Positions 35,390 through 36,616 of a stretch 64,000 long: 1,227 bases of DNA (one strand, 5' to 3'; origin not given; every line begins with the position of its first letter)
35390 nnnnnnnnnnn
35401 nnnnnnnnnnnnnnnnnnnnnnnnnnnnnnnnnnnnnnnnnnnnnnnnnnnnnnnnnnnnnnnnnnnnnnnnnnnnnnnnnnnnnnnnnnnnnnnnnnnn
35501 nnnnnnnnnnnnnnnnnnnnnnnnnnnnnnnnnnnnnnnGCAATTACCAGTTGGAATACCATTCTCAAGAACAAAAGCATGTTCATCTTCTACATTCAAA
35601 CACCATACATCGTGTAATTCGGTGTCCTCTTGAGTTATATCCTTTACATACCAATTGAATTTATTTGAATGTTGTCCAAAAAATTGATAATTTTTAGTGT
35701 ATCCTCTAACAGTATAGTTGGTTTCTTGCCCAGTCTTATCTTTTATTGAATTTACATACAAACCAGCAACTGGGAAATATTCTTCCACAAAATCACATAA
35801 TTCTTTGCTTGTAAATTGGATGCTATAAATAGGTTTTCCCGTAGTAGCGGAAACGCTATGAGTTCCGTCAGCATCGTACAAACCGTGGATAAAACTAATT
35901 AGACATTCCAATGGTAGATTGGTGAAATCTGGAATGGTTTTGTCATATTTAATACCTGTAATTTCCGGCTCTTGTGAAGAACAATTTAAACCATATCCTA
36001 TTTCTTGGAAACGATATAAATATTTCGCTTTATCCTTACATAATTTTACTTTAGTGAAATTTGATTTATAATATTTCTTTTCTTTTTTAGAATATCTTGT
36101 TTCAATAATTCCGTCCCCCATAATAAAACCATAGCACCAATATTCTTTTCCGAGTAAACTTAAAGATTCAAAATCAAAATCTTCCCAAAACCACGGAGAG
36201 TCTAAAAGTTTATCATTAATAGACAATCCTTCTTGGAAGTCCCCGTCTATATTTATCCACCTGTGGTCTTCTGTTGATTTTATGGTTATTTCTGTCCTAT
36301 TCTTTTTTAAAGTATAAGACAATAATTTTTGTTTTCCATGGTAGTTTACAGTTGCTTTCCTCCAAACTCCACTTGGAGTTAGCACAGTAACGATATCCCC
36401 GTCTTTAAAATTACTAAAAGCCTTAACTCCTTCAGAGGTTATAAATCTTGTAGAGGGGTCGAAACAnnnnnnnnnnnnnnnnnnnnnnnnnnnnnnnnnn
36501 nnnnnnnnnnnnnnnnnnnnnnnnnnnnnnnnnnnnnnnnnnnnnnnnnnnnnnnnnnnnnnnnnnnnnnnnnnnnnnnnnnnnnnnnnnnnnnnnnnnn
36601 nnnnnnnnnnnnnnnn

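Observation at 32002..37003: nrdD carries three selfish elements at once: an intein plus two HNH-encoding group I introns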

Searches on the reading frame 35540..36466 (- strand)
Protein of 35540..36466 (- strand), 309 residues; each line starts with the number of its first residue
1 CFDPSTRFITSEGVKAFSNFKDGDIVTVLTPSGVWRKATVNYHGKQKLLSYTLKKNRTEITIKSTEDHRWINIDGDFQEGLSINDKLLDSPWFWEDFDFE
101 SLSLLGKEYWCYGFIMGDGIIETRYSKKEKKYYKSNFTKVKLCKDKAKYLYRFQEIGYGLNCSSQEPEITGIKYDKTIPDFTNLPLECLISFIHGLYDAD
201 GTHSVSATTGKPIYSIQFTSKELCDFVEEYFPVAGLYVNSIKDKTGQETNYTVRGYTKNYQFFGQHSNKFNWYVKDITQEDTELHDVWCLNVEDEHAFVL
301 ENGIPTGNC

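Call 35: search_protein_families(library=ncbifam, proteins=[window:35540-36466:-], max_evalue=1)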
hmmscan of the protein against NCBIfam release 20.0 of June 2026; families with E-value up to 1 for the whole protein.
seq(309 aa): 3 families
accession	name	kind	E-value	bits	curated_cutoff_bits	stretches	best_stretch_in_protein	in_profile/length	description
NF052663.1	RtcB_rel_intein2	exception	0.00013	20.9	1050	1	42-309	125-311/626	intein-containing RctB family protein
TIGR01443.1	intein_Cterm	domain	0.00019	21.6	15.6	1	287-309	2-24/24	intein C-terminal splicing region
TIGR01445.1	intein_Nterm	domain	0.14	13.1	24.5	1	1-69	1-80/83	intein N-terminal splicing region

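Call 36: search_solved_structures(query=window:35540-36466:-, max_evalue=10, show_alignments=2)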
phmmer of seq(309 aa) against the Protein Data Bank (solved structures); distinct sequences matched with E-value up to 10: 8.
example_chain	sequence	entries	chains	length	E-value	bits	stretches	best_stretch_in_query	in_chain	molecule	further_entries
7qil_A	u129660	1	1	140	0.033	16.6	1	36-77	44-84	DnaE intein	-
2lwy_A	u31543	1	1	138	0.044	16.1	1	3-116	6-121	BACTERIAL INTEIN-LIKE DOMAIN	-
4kl5_A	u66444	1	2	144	0.77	12.1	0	37-77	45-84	DNA polymerase III, alpha subunit, Nucleic acid binding, OB-fold, tRNA/helicase-type chime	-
2keq_A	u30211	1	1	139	0.99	11.7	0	37-77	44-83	DNA polymerase III alpha subunit, Nucleic acid binding OB-fold tRNA/helicase-type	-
5ol6_A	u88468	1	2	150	1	11.7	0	37-77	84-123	Nucleic acid binding, OB-fold, tRNA/helicase-type,DNA-directed DNA polymerase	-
5ol7_A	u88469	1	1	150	1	11.6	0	37-77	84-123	DNA-directed DNA polymerase,DNA-directed DNA polymerase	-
6frh_A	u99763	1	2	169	1.1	11.6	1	47-76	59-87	Replicative DNA helicase,Replicative DNA helicase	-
6frg_A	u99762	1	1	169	1.1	11.6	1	47-76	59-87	Replicative DNA helicase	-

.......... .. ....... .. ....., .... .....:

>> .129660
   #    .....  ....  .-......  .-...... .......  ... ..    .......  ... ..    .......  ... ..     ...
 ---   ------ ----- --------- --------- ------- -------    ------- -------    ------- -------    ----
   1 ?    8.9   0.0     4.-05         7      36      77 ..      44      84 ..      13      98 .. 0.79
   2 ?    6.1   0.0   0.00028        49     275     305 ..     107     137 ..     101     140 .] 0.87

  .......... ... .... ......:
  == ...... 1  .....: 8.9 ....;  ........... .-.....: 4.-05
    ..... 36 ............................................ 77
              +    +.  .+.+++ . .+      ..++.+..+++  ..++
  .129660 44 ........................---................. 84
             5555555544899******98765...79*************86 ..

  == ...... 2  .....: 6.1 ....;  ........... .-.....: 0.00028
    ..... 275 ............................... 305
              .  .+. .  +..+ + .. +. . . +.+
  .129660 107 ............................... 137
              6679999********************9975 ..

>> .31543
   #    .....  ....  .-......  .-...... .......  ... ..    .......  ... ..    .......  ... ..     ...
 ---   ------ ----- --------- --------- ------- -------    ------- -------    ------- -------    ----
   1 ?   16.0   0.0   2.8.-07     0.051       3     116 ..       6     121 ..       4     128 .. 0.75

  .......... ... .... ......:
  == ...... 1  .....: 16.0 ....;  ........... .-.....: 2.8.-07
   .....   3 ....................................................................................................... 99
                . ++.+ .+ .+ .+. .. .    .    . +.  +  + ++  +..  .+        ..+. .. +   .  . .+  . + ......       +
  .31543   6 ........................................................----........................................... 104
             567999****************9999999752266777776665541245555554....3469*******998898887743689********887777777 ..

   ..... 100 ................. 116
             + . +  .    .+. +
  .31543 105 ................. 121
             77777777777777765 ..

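Call 37: find_homologous_proteins(query=window:35543-36466:-, max_evalue=0.001)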
Query seq(308 aa) (308 aa): 8 proteins with E <= 0.001 among 470 candidates.
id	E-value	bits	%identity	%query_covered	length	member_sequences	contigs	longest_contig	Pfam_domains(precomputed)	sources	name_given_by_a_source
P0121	7.2e-158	543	72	100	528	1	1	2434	PF03477.22,PF14890.12,PF13597.12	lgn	-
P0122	1.1e-135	470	65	100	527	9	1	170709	PF03477.22,PF13597.12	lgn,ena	-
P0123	2.7e-133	462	65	100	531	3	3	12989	PF03477.22,PF13597.12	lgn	-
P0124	2.6e-126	439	62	100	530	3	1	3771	PF03477.22,PF13597.12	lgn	-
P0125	3.7e-123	429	60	100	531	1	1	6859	PF03477.22,PF13597.12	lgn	-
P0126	3.0e-117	409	57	100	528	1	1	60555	PF03477.22,PF13597.12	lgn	-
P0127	1.8e-49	187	34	100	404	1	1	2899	-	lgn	-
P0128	1.3e-33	135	35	77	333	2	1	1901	-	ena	-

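Call 47: predict_structure(alignment_id=A1)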
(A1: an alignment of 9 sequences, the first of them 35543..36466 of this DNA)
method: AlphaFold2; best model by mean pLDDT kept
length: 308 residues; sequences in the alignment: 9
mean_pLDDT: 90.5   pTM: 0.89
mean pLDDT of the five models: 90.5, 89.1, 88.5, 83.4, 81.0
residues with pLDDT >= 90: 205; 70-90: 95; 50-70: 8; < 50: 0
segments of 3 or more residues with pLDDT < 50: none
pLDDT, mean of each block of 10 residues (from residue 1): 95 96 96 93 94 90 93 89 92 91 98 95 86 87 93 94 88 92 94 96 78 88 95 90 88 87 77 89 86 89 87
secondary structure, 60 per line:
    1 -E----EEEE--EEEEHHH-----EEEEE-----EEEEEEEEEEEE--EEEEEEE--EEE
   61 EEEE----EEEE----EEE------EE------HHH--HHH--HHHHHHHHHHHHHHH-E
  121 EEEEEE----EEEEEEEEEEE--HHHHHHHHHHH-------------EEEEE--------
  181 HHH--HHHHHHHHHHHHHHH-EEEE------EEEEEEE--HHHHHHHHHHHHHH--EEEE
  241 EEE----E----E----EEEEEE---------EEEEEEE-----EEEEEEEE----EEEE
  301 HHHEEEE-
elements in order: E7-10 E13-16 E25-29 E35-46 E49-55 E58-64 E69-72 E77-79 H104-118 E120-126 E131-141 H144-154 E168-172 H186-200 E202-205 E212-218 H221-234 E237-243 E258-263 E273-279 E285-292 E297-300 E304-307

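Call 52: fold_search(model_id=the predicted structure, library=pdb)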
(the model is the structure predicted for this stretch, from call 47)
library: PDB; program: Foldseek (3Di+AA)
matches with E <= 10: 471; with E <= 0.001: 23
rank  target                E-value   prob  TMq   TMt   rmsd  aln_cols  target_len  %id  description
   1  1ef0_A                7.6e-11  1.00  0.51  0.39   9.7       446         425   11  CRYSTAL STRUCTURE OF PI-SCEI MINIPRECURSOR (released 2000-06-07)
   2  1vde_B                1.6e-10  1.00  0.50  0.39   9.7       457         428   12  PI-SCEI, A HOMING ENDONUCLEASE WITH PROTEIN SPLICING ACTIVITY (released 1998-04-08)
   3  1vde_A                2.4e-10  1.00  0.49  0.38   9.7       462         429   12  PI-SCEI, A HOMING ENDONUCLEASE WITH PROTEIN SPLICING ACTIVITY (released 1998-04-08)
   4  1dfa                  3.2e-10  1.00  0.50  0.41   9.3       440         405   12  CRYSTAL STRUCTURE OF PI-SCEI IN C2 SPACE GROUP (released 1999-12-08)
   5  1lws_A                3.4e-10  1.00  0.57  0.44   7.8       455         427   11  Crystal structure of the intein homing endonuclease PI-SceI bound to its recognition sequence (released 2002-09-27)
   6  1dq3                  6.0e-10  1.00  0.60  0.44   6.3       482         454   14  CRYSTAL STRUCTURE OF AN ARCHAEAL INTEIN-ENCODED HOMING ENDONUCLEASE PI-PFUI (released 2000-07-05)
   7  1jva_A                1.8e-09  1.00  0.48  0.38   9.1       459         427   11  CRYSTAL STRUCTURE OF THE VMA1-DERIVED ENDONUCLEASE BEARING THE N AND C EXTEIN PROPEPTIDES (released 2002-08-29)
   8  1jva_B                2.5e-09  1.00  0.54  0.41   8.3       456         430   10  CRYSTAL STRUCTURE OF THE VMA1-DERIVED ENDONUCLEASE BEARING THE N AND C EXTEIN PROPEPTIDES (released 2002-08-29)
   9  1lwt_A                4.2e-09  1.00  0.54  0.40   9.6       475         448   12  Crystal structure of the intein homing endonuclease PI-SceI bound to its substrate DNA (Ca2+ free) (released 2002-09-27)
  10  1um2_A                6.3e-09  1.00  0.47  0.37  10.5       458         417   11  Crystal Structure of the Vma1-Derived Endonuclease with the Ligated Extein Segment (released 2004-09-22)
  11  1um2_B                8.4e-09  1.00  0.55  0.43   8.1       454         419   10  Crystal Structure of the Vma1-Derived Endonuclease with the Ligated Extein Segment (released 2004-09-22)
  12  1ef0_B                8.8e-08  1.00  0.46  0.38   9.5       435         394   11  CRYSTAL STRUCTURE OF PI-SCEI MINIPRECURSOR (released 2000-06-07)
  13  4un7_A                7.2e-05  1.00  0.33  0.51   5.6       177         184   15  THE CRYSTAL STRUCTURE OF I-DMOI IN COMPLEX WITH ITS TARGET DNA BEFORE INCUBATION IN 5MM MN (STATE 1) (released 2014-12-03)
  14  5akm_A                1.1e-04  1.00  0.31  0.49   6.5       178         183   16  THE CRYSTAL STRUCTURE OF I-DMOI G20S IN COMPLEX WITH ITS TARGET DNA IN THE PRESENCE OF 2MM MG (released 2015-06-17)
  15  1zd7_A                1.6e-04  1.00  0.33  0.61  14.9       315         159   11  1.7 Angstrom Crystal Structure Of Post-Splicing Form of a dnaE Intein from Synechocystis Sp. Pcc 6803 (released 2006-01-24)
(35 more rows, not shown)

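Call 54: find_encoding_contigs(protein=P0122, flank=8000, max_places=1)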
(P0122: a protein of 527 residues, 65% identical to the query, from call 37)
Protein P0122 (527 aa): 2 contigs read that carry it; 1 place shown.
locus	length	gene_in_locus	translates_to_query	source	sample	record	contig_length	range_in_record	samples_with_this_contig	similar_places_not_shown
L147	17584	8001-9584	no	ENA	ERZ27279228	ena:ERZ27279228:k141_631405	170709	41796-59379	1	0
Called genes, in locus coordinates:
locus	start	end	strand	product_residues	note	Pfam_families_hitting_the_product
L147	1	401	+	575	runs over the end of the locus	PF01368:DHH, PF17768:RecJ_OB (weak)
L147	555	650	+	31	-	-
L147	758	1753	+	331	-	PF01443:Viral_helicase1 (faint), PF13604:AAA_30 (weak), PF13538:UvrD_C_2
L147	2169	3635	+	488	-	PF07733:DNA_pol3_alpha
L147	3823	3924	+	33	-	PF01541:GIY-YIG (weak)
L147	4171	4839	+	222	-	PF17657:DNA_pol3_finger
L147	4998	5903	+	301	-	PF01541:GIY-YIG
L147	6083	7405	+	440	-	PF14579:HHH_6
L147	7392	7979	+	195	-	PF00625:Guanylate_kin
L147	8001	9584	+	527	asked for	PF03477:ATP-cone, PF13597:NRDD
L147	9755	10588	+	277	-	PF13392:HNH_3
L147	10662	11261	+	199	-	PF13597:NRDD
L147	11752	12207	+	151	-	PF13597:NRDD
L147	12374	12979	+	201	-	PF13392:HNH_3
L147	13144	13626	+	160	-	PF13597:NRDD, PF01228:Gly_radical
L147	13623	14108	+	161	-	PF13353:Fer4_12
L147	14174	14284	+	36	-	-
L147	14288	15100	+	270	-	-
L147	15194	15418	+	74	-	-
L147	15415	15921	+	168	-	PF05014:Nuc_deoxyrib_tr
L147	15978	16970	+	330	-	PF04055:Radical_SAM, PF13353:Fer4_12 (weak)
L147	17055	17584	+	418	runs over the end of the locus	PF00860:Xan_ur_permease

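Call 70: search_dna_similar(query=window:35543-36466:-, collection=phages, mode=protein, max_evalue=0.001, max_rows=15)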
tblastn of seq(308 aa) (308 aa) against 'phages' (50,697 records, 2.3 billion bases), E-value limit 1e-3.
Records with a match: 7; places in all: 7; records where one place covers at least 80% of the query: 7.
Best place of each record, by identity: <60% 7.
By first word of the organism name: Vibrio 2; Morganella 2; Bacteriophage 2; Klebsiella 1.
By host as written in the record: Morganella sp. 2; - 2; Vibrio harveyi 1; Klebsiella pneumoniae K6453 1; Vibrio ordalii VO5 1.
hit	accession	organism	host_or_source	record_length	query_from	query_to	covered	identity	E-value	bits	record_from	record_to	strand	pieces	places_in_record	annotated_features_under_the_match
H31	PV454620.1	Vibrio phage V6Aob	Vibrio harveyi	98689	1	308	100%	34.4%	3e-47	175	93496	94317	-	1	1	V6000136: anaerobic ribonucleoside reductase large subunit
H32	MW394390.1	Klebsiella phage vB_KpM_FBKp34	Klebsiella pneumoniae K6453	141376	1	308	100%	34.2%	1e-40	156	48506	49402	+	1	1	ribonucleotide reductase of class III (anaerobic), large subunit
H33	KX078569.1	Morganella phage vB_MmoM_MP1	Morganella sp.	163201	1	308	100%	33.1%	4e-37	145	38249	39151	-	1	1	anaerobic NTP reductase large subunit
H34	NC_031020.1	Morganella phage vB_MmoM_MP1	Morganella sp.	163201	1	308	100%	33.1%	4e-37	145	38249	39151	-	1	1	anaerobic ribonucleoside reductase large subunit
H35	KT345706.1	Vibrio phage vB_VorS-PVo5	Vibrio ordalii VO5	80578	1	308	100%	32.2%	7e-40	154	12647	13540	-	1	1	hypothetical protein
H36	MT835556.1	Bacteriophage sp.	human fecal samples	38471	1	308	100%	28.5%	2e-25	112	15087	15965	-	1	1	record has no annotation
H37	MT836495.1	Bacteriophage sp.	human fecal samples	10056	1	308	100%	26.8%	6e-24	107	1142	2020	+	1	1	record has no annotation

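Call 75: search_protein_families(library=phrogs, proteins=[window:35543-36466:-], max_evalue=0.00001)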
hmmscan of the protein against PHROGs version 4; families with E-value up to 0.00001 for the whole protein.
window:35543-36466:- (308 aa): 0 families

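Call 77: get_annotated_region(hit=H34, flank=150)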
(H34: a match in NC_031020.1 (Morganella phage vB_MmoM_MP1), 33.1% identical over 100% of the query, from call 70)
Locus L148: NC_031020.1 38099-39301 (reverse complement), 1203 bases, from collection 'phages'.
description: Morganella phage vB_MmoM_MP1, complete genome.
organism: Morganella phage vB_MmoM_MP1 (NCBI taxid 1852628)
taxonomy: Viruses; Duplodnaviria; Heunggongvirae; Uroviricota; Caudoviricetes; Straboviridae; Gualtarvirus; Gualtarvirus mp1
host: Morganella sp.; source: wastewater plant raw effluent; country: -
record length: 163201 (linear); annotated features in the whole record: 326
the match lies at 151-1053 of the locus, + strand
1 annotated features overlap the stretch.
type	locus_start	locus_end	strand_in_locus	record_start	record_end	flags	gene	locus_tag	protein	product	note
CDS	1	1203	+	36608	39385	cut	-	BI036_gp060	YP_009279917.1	anaerobic ribonucleoside reductase large subunit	-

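Call 78: get_annotated_region(hit=H31, flank=150)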
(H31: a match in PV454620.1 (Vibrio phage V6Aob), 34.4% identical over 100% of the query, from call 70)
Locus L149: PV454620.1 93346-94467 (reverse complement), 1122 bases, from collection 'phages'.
description: Vibrio phage V6Aob, complete genome.
organism: Vibrio phage V6Aob (NCBI taxid 3415737)
taxonomy: Viruses
host: Vibrio harveyi; source: surface seawater; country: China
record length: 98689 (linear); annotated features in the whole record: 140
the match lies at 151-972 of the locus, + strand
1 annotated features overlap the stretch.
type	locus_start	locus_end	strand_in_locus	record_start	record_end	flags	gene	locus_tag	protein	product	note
CDS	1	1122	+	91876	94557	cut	V6000136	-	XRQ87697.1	anaerobic ribonucleoside reductase large subunit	-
